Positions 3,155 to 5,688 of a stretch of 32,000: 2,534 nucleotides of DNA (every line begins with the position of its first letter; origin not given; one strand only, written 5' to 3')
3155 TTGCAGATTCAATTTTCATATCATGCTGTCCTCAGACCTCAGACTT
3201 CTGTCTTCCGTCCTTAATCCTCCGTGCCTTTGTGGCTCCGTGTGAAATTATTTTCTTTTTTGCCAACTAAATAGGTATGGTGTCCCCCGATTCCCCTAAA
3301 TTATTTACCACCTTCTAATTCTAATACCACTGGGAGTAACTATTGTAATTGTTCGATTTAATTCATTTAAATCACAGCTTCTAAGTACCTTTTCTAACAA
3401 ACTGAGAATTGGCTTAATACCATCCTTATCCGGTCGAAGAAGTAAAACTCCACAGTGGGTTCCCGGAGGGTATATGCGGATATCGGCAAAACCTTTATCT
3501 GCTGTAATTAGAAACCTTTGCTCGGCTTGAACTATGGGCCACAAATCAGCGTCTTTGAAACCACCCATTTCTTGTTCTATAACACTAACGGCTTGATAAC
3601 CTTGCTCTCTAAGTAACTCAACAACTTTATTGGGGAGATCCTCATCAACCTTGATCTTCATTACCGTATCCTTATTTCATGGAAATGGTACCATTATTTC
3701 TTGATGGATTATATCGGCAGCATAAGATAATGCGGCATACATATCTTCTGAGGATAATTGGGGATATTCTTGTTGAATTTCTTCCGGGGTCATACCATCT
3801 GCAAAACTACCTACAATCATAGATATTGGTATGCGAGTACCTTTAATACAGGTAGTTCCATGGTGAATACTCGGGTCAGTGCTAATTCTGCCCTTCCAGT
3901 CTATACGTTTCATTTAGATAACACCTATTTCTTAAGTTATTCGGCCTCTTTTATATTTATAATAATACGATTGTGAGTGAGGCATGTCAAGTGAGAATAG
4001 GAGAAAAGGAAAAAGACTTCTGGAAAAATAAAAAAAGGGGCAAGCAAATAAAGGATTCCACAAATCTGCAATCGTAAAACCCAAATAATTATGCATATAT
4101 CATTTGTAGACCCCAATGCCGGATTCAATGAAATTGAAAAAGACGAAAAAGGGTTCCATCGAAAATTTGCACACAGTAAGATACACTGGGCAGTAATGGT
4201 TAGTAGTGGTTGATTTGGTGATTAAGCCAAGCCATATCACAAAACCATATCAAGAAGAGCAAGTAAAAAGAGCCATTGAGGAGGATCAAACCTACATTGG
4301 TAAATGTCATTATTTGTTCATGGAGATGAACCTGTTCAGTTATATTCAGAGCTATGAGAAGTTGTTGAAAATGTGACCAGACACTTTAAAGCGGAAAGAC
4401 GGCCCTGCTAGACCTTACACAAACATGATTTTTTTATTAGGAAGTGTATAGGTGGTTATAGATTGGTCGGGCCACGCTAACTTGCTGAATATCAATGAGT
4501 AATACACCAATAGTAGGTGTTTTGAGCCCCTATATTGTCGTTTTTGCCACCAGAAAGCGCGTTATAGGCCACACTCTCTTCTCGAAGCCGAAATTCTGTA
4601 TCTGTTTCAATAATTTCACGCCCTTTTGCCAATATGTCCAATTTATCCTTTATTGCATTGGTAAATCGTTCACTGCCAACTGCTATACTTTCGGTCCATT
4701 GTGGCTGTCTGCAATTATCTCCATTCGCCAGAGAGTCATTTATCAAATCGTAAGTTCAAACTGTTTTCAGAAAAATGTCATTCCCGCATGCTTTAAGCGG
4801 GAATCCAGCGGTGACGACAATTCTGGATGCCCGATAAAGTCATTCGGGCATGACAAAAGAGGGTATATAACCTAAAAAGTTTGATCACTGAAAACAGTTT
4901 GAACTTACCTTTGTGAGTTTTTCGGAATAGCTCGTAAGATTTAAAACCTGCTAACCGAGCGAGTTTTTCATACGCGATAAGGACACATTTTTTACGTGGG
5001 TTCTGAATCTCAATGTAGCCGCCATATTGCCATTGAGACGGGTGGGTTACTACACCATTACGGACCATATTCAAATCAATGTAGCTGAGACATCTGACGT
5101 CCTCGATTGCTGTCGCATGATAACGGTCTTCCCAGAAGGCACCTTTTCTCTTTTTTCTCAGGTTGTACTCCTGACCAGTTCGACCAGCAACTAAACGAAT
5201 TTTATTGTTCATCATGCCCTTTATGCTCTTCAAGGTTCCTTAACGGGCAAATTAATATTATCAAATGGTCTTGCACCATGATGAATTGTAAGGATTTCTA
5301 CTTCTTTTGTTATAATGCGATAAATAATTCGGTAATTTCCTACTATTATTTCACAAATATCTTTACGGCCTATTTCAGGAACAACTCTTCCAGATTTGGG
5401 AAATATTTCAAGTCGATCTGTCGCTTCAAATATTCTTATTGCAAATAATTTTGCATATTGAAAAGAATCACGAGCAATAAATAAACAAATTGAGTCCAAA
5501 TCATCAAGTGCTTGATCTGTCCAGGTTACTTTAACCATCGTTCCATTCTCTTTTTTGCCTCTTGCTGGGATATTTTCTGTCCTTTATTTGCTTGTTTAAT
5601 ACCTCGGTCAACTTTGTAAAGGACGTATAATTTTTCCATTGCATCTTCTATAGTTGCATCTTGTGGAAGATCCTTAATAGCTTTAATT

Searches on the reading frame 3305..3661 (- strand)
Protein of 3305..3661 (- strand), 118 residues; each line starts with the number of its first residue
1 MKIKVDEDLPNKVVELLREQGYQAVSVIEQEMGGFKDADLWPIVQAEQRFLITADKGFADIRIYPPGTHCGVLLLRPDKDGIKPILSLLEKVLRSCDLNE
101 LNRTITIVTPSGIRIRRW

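Call 56: search_protein_families(library=pfam, proteins=[window:3305-3661:-], max_evalue=0.01)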
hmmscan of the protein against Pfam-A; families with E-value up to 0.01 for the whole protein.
window:3305-3661:- (118 aa): 2 families
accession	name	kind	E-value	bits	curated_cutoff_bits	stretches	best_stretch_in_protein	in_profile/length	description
PF18480.7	DUF5615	-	8.1e-21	74.4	23.8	1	1-109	1-108/110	Domain of unknown function (DUF5615)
PF18478.7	PIN_10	-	1.1e-05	25.9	26.2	1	1-59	1-63/84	PIN like domain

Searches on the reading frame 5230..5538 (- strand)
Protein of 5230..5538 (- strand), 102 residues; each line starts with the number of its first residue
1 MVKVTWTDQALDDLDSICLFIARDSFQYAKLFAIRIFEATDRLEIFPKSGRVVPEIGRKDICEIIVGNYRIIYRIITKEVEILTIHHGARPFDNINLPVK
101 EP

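Call 56: search_protein_families(library=pfam, proteins=[window:5230-5538:-], max_evalue=0.01)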
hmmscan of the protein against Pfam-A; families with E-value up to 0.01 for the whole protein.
window:5230-5538:- (102 aa): 1 family
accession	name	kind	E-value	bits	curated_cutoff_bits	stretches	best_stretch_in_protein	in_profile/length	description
PF05016.21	ParE_toxin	-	2.6e-18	66.8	23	1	4-90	1-87/89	ParE toxin of type II toxin-antitoxin system, parDE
